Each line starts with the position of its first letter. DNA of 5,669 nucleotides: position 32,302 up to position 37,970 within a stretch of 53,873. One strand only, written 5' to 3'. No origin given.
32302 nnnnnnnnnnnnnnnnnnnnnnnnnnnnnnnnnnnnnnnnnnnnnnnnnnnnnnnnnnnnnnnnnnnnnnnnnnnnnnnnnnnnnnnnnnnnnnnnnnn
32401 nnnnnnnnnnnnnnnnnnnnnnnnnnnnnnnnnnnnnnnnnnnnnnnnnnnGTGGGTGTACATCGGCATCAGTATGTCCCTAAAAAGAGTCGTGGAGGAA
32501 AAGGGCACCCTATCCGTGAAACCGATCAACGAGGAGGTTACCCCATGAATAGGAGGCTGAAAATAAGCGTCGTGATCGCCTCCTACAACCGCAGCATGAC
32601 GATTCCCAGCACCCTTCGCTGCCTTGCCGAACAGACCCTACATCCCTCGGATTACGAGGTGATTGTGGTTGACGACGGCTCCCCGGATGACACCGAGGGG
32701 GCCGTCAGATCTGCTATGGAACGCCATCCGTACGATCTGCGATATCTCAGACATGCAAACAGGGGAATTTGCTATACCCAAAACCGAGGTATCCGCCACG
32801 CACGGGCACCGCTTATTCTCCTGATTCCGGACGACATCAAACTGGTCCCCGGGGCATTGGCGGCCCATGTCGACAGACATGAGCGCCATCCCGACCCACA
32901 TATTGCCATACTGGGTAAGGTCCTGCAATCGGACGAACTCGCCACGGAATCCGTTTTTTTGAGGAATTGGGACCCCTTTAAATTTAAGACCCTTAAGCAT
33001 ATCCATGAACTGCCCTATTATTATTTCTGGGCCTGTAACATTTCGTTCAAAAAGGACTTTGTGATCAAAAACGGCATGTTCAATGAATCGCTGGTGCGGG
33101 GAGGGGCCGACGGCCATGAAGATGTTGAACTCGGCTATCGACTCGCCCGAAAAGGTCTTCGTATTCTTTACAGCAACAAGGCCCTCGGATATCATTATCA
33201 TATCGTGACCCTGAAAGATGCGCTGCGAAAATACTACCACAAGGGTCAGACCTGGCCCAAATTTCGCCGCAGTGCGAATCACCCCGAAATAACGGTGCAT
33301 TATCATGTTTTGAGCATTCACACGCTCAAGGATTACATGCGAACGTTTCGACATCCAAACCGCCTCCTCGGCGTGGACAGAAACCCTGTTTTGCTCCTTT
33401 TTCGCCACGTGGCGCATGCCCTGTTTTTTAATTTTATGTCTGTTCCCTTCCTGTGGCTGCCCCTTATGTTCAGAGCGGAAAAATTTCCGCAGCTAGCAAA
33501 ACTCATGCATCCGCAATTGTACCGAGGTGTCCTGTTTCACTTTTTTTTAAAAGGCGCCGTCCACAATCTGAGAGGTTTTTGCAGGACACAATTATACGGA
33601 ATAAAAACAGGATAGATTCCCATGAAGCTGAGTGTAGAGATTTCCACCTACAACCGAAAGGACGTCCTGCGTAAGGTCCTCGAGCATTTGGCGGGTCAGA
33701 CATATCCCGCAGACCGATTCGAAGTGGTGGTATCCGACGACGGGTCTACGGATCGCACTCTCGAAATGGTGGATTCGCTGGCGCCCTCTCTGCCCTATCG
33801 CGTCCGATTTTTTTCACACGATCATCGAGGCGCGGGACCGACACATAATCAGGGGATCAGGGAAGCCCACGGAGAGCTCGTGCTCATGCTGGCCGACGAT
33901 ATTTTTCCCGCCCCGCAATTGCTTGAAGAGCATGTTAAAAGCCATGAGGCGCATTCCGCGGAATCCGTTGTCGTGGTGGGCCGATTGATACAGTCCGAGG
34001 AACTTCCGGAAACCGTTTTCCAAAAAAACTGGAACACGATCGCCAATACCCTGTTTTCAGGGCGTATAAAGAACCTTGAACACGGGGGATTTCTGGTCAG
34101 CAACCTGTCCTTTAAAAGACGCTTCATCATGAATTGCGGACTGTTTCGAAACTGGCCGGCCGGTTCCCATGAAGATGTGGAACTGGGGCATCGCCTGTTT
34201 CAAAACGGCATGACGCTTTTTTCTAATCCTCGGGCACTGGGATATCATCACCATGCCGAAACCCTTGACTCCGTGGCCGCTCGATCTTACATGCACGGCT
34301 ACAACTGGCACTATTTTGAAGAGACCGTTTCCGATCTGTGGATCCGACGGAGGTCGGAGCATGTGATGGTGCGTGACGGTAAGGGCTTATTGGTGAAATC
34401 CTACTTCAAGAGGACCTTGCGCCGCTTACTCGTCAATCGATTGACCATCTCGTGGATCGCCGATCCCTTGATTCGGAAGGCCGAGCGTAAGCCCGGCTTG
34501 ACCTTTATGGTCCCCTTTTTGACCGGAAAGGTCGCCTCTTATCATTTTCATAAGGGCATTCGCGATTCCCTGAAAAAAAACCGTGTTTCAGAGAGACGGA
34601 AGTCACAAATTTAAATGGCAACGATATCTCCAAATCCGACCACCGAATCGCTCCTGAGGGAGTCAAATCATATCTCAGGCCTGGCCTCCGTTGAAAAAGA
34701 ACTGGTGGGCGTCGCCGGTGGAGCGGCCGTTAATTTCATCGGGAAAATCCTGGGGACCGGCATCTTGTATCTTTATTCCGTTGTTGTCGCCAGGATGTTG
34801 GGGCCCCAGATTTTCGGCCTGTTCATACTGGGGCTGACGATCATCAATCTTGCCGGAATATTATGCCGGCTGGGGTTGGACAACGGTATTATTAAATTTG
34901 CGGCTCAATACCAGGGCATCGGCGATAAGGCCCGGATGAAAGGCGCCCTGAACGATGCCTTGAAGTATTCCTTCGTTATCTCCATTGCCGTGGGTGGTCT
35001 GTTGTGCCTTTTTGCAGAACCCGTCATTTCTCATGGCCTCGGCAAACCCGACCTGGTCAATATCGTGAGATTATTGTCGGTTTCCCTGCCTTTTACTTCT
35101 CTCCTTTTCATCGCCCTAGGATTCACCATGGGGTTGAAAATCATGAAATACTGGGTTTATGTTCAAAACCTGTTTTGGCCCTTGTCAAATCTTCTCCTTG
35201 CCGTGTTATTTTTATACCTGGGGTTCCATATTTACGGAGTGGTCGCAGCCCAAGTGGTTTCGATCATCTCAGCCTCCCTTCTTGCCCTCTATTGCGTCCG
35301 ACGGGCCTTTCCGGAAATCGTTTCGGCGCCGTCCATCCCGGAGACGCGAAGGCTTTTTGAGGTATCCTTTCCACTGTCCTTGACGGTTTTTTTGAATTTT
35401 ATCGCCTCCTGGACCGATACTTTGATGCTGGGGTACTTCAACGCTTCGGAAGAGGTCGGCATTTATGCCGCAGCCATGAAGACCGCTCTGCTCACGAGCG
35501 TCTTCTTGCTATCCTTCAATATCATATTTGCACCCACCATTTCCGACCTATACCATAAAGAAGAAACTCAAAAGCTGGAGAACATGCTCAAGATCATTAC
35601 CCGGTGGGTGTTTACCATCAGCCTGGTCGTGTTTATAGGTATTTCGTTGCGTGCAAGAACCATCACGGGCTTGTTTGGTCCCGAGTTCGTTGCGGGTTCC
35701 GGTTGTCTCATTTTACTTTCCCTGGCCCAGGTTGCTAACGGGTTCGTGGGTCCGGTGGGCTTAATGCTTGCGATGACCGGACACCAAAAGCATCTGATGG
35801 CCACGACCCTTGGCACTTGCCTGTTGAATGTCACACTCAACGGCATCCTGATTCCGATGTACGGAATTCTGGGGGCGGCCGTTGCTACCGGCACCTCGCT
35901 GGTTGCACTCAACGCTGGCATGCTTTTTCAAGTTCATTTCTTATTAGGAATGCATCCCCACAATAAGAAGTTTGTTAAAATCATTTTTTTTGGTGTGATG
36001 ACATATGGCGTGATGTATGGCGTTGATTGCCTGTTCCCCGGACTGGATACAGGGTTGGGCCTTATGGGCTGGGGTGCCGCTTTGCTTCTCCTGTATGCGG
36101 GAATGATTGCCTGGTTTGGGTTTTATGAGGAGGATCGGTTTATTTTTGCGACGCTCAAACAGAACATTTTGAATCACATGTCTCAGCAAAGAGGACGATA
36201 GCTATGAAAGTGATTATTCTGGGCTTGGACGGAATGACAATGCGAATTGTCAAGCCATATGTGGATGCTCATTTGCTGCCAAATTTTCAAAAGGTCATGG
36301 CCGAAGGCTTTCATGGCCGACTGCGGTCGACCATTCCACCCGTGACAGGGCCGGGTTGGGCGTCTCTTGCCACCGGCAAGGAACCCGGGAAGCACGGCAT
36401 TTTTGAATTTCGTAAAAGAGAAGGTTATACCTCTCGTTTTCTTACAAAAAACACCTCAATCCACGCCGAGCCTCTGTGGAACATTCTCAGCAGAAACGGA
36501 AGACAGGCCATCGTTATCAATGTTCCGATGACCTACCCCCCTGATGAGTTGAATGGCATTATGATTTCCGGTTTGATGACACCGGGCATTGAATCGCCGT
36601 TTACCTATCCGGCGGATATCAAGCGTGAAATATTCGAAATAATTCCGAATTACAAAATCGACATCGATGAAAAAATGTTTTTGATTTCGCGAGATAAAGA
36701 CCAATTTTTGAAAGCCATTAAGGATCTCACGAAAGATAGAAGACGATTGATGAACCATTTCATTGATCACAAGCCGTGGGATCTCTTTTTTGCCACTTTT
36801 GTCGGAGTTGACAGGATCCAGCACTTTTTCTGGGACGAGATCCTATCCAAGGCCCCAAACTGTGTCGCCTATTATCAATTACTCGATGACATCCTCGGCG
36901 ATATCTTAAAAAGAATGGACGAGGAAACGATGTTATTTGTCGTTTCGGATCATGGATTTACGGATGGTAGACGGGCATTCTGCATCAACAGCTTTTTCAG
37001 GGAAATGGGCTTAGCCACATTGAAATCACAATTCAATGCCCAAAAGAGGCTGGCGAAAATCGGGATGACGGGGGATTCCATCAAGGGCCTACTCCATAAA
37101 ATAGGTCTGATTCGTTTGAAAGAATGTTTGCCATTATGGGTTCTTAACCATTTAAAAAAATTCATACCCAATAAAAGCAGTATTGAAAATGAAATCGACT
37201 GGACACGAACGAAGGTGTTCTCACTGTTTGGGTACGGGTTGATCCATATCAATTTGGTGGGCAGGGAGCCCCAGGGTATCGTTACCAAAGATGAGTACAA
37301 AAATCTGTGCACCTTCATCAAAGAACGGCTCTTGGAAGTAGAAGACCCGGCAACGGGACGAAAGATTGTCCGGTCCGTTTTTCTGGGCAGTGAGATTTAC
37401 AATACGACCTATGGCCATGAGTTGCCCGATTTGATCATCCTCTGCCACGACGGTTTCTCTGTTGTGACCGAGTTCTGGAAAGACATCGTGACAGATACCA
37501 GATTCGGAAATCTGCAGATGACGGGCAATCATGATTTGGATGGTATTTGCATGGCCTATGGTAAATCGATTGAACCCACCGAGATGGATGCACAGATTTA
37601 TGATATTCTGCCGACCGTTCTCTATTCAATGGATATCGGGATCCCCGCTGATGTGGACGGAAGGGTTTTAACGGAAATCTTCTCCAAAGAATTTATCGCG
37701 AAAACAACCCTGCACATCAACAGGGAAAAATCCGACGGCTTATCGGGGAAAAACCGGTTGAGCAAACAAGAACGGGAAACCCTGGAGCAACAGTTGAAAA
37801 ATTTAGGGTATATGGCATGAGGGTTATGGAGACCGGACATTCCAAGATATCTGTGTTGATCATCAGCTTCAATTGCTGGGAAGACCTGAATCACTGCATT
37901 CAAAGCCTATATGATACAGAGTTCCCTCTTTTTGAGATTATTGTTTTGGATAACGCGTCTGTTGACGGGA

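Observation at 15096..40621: A 25.5-kb Wzx/Wzy polysaccharide locus with an unusually rich tailoring and signalling gene set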

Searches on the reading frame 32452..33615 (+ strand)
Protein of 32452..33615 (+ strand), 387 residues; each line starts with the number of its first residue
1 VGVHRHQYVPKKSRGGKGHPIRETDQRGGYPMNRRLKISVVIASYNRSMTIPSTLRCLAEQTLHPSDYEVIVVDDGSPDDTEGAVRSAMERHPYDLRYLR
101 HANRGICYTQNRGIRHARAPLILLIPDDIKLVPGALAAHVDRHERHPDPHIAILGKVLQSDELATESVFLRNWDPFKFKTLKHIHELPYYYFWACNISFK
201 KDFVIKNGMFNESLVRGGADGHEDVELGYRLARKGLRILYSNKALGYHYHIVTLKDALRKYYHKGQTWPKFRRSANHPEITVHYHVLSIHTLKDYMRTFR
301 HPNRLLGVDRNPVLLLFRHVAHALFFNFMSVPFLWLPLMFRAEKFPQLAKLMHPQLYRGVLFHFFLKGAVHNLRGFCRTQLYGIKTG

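Call 4: search_protein_families(library=pfam, proteins=[window:32452-33615:+], max_evalue=0.01)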
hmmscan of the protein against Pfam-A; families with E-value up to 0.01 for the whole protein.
window:32452-33615:+ (387 aa): 3 families
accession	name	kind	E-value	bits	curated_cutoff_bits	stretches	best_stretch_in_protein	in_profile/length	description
PF00535.33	Glycos_transf_2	-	4.9e-21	75.8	23.3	1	39-148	1-108/168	Glycosyl transferase family 2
PF13641.12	Glyco_tranf_2_3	-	1.1e-10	42.4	27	1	38-258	3-221/230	Glycosyltransferase like family 2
PF10111.15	Glyco_tranf_2_2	-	2.1e-06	27.9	27.3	1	39-255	1-223/276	Glycosyltransferase like family 2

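Call 18: search_protein_families(library=ncbifam, proteins=[window:32452-33615:+], max_evalue=0.001)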
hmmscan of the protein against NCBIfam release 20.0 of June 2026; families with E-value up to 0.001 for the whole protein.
window:32452-33615:+ (387 aa): 19 families
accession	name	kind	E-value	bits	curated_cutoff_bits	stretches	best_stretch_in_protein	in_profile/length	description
NF041875.1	EPS_EpsD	equivalog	1.9e-44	152.4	370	1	38-267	1-226/325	exopolysaccharide biosynthesis glycosyltransferase EpsD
TIGR03965.1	mycofact_glyco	equivalog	2.5e-16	59.6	280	1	35-282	73-312/467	mycofactocin biosynthesis glycosyltransferase MftF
NF038299.1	EPS_HpsN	equivalog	1.6e-14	53.6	425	1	37-247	2-219/317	hormogonium polysaccharide biosynthesis glycosyltransferase HpsN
NF038302.1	EPS_HpsE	equivalog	9.4e-14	51.1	300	1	37-132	2-100/307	hormogonium polysaccharide biosynthesis glycosyltransferase HpsE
NF007482.0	PRK10073.1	equivalog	1.7e-12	47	423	1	32-124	2-91/334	glycosyltransferase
TIGR03937.1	PgaC_IcaA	equivalog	4.2e-12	45.7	422.3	1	31-144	40-151/407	poly-beta-1,6-N-acetyl-D-glucosamine synthase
NF050050.1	ProtGlycPglI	equivalog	1.5e-10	40.9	500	1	37-144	3-109/306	GalNAc(5)-diNAcBac-PP-undecaprenol beta-1,3-glucosyltransferase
NF050819.1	PolSacchBiosHfsG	equivalog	1.7e-09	37.3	500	1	38-285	14-251/302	polysaccharide biosynthesis protein HfsG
NF047683.1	TeichurnBiosyTuaG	equivalog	1.1e-08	35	400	1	35-130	5-98/252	teichuronic acid biosynthesis protein TuaG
NF041394.1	GtaseAglG_Halo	equivalog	2.4e-08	33.6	440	1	37-248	2-215/304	glucosyl-dolichyl phosphate glucuronosyltransferase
TIGR04283.1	glyco_like_mftF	equivalog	1.2e-07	31.5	182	1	38-142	1-95/221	TIGR04283 family arsenosugar biosynthesis glycosyltransferase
TIGR03111.1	glyc2_xrt_Gpos1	hypoth_equivalog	7e-07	28.4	363.95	1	37-166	50-178/439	TIGR03111 family XrtG-associated glycosyltransferase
TIGR03469.1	HpnB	hypoth_equivalog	7.4e-07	28.5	379.25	1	37-146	45-163/386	hopene-associated glycosyltransferase HpnB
NF047588.1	GlcsyltransPgfSStrep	equivalog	5.7e-06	25.8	500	1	36-141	1-108/308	glycosyltransferase PgfS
TIGR04009.1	wcaE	equivalog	9.6e-06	25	369.2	1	38-124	3-88/248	colanic acid biosynthesis glycosyltransferase WcaE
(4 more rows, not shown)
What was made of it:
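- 32545..33615 (+): g14: GT2 (EpsD-like); start corrected from 32452. Pfam and NCBIfam EpsD 152 bits against a cutoff of 370 (calls 4, 18).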

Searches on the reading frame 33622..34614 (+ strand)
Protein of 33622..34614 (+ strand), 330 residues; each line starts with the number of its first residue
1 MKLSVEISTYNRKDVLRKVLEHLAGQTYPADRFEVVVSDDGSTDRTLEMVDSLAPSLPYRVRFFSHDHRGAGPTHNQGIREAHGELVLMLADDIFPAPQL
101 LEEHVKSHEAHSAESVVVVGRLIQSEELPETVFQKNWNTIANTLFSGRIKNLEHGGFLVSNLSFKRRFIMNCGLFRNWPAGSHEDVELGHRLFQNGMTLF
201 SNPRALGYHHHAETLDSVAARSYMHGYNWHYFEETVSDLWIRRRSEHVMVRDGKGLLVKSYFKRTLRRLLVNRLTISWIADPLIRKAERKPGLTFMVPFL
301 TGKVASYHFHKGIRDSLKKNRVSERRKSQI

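Call 4: search_protein_families(library=pfam, proteins=[window:33622-34614:+], max_evalue=0.01)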
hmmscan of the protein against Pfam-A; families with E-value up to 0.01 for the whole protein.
window:33622-34614:+ (330 aa): 4 families
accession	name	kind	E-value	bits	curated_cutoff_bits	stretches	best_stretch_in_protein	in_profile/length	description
PF00535.33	Glycos_transf_2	-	4.5e-26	92.2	23.3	1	4-146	1-141/168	Glycosyl transferase family 2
PF13641.12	Glyco_tranf_2_3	-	8.7e-12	46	27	1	3-218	3-220/230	Glycosyltransferase like family 2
PF10111.15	Glyco_tranf_2_2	-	4.7e-07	30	27.3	1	27-216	24-223/276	Glycosyltransferase like family 2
PF13632.12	Glyco_trans_2_3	-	0.00094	19.5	27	1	160-255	75-153/198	Glycosyl transferase family group 2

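Call 18: search_protein_families(library=ncbifam, proteins=[window:33622-34614:+], max_evalue=0.001)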
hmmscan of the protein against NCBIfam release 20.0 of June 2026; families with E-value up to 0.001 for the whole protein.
window:33622-34614:+ (330 aa): 19 families
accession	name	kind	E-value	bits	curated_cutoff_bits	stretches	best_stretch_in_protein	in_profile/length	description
NF041875.1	EPS_EpsD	equivalog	3.5e-47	161.4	370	1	3-265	1-264/325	exopolysaccharide biosynthesis glycosyltransferase EpsD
TIGR03965.1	mycofact_glyco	equivalog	3.2e-19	69.2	280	1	4-226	77-297/467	mycofactocin biosynthesis glycosyltransferase MftF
NF038302.1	EPS_HpsE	equivalog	2.1e-14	53.2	300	1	1-113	1-116/307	hormogonium polysaccharide biosynthesis glycosyltransferase HpsE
NF047588.1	GlcsyltransPgfSStrep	equivalog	8.4e-13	48.2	500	1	1-147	1-147/308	glycosyltransferase PgfS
NF050050.1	ProtGlycPglI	equivalog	1.6e-12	47.4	500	1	2-105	3-105/306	GalNAc(5)-diNAcBac-PP-undecaprenol beta-1,3-glucosyltransferase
NF038299.1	EPS_HpsN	equivalog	2.6e-12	46.3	425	1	2-135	2-132/317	hormogonium polysaccharide biosynthesis glycosyltransferase HpsN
NF007482.0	PRK10073.1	equivalog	1.2e-11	44.2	423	1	2-94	7-97/334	glycosyltransferase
TIGR04283.1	glyco_like_mftF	equivalog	2.6e-10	40.3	182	1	3-196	1-173/221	TIGR04283 family arsenosugar biosynthesis glycosyltransferase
TIGR03937.1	PgaC_IcaA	equivalog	1.6e-09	37.2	422.3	1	3-214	47-255/407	poly-beta-1,6-N-acetyl-D-glucosamine synthase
NF053739.1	GlytfEpsEBac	equivalog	1.7e-09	37.1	450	1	2-128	2-126/265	glycosyltransferase EpsE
NF041394.1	GtaseAglG_Halo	equivalog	7e-09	35.4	440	1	1-175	1-174/304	glucosyl-dolichyl phosphate glucuronosyltransferase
NF047683.1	TeichurnBiosyTuaG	equivalog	6.3e-07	29.3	400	1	3-106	8-109/252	teichuronic acid biosynthesis protein TuaG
TIGR04009.1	wcaE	equivalog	1.3e-05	24.6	369.2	1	18-96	21-96/248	colanic acid biosynthesis glycosyltransferase WcaE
TIGR04440.1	glyco_TIGR04440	domain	2.1e-05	24.4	70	1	3-133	2-130/215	TIGR00180 family glycosyltransferase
TIGR03111.1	glyc2_xrt_Gpos1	hypoth_equivalog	2.6e-05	23.2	363.95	1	5-143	53-190/439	TIGR03111 family XrtG-associated glycosyltransferase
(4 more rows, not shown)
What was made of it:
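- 33622..34614 (+): g15: GT2 (EpsD-like). Calls 4 and 18.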

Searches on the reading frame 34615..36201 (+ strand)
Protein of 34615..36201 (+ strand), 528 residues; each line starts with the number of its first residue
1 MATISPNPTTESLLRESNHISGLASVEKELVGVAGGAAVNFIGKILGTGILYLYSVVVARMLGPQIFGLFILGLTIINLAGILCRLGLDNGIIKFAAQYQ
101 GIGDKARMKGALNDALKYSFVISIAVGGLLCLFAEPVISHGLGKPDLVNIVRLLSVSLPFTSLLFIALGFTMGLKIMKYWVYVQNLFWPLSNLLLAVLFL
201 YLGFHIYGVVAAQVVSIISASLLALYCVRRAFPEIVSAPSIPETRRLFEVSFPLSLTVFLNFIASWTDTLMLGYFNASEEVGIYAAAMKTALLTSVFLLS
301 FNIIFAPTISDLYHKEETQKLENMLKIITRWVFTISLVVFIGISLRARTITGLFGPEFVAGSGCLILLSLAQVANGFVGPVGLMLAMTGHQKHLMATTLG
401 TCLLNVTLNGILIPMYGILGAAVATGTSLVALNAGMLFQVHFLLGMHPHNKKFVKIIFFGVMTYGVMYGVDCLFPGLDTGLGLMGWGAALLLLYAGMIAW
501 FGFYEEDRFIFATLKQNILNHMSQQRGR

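Call 4: search_protein_families(library=pfam, proteins=[window:34615-36201:+], max_evalue=0.01)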
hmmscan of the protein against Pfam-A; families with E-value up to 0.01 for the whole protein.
window:34615-36201:+ (528 aa): 3 families
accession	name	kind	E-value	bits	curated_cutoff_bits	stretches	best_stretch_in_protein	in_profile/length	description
PF01943.22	Polysacc_synt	-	1.2e-28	100.8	28.2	1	36-311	4-272/274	Polysaccharide biosynthesis protein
PF13440.11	Polysacc_synt_3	-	4.7e-20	72.5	23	1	57-352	1-281/293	Polysaccharide biosynthesis protein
PF01554.23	MatE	-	2.7e-14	53.6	24.9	2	253-409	1-159/161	MatE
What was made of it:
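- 34615..36201 (+): g16: Wzx flippase (MOP superfamily). Polysacc_synt 101 bits (call 4).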

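Call 18: search_protein_families(library=ncbifam, proteins=[window:34615-36201:+], max_evalue=0.001)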
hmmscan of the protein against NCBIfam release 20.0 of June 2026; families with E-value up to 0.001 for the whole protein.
window:34615-36201:+ (528 aa): 3 families
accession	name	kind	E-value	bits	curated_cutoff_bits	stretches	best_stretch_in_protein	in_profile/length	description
TIGR00797.1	matE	subfamily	1.1e-10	41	147.4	1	56-354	17-322/396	MATE family efflux transporter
TIGR02900.1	spore_V_B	equivalog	1.5e-10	40.5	372.3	1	39-458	11-449/488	stage V sporulation protein B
NF041503.1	WZX_like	subfamily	0.00012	21.2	300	1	184-368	164-353/429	O-unit flippase-like protein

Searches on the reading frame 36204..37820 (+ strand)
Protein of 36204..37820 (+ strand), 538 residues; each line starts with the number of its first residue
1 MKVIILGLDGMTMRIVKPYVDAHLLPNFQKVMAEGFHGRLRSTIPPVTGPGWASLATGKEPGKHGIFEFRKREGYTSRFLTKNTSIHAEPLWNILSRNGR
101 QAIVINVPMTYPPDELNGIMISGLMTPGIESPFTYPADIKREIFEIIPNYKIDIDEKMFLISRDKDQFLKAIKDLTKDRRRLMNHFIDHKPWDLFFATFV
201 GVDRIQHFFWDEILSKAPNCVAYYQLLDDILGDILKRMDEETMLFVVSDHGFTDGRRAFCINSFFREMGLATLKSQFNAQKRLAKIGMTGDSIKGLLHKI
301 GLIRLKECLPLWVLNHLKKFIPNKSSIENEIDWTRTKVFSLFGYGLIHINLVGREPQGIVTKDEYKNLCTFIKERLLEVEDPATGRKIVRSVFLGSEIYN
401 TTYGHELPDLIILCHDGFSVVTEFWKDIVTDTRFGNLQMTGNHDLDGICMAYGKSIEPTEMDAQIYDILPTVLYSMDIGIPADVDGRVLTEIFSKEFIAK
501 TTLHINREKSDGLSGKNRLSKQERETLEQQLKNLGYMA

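Call 4: search_protein_families(library=pfam, proteins=[window:36204-37820:+], max_evalue=0.01)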
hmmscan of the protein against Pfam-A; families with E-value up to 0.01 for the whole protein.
window:36204-37820:+ (538 aa): 1 family
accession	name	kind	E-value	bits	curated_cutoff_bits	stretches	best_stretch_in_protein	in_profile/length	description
PF01663.27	Phosphodiest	-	2.6e-45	155.9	23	1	3-444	1-340/342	Type I phosphodiesterase / nucleotide pyrophosphatase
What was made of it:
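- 36204..37820 (+): g17: cytoplasmic NPP-type alkaline-phosphatase-superfamily enzyme. Phosphodiest 156 bits (call 4).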

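Call 18: search_protein_families(library=ncbifam, proteins=[window:36204-37820:+], max_evalue=0.001)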
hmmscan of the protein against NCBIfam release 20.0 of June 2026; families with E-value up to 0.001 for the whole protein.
window:36204-37820:+ (538 aa): 2 families
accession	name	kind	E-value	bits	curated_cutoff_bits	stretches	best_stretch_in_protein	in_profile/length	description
NF042991.1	alk_phos_PafA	equivalog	2.8e-05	22.7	650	0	8-67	45-106/554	alkaline phosphatase PafA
TIGR02335.1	hydr_PhnA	equivalog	0.00083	18.6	407.55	0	3-105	15-119/408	phosphonoacetate hydrolase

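Call 27: search_solved_structures(query=window:36204-37820:+, max_evalue=0.01)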
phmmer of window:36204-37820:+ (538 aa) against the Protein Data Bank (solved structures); distinct sequences matched with E-value up to 0.01: 3.
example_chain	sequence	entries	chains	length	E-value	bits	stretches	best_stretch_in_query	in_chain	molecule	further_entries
3szy_A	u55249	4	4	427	0.0029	19.5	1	4-68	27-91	phosphonoacetate hydrolase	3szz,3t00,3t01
6f2t_A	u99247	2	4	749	0.0053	18.6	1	3-92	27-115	Ectonucleotide pyrophosphatase/phosphodiesterase family member 3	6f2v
6g4g_A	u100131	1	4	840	0.0063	18.4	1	3-92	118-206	Ectonucleotide pyrophosphatase/phosphodiesterase family member 3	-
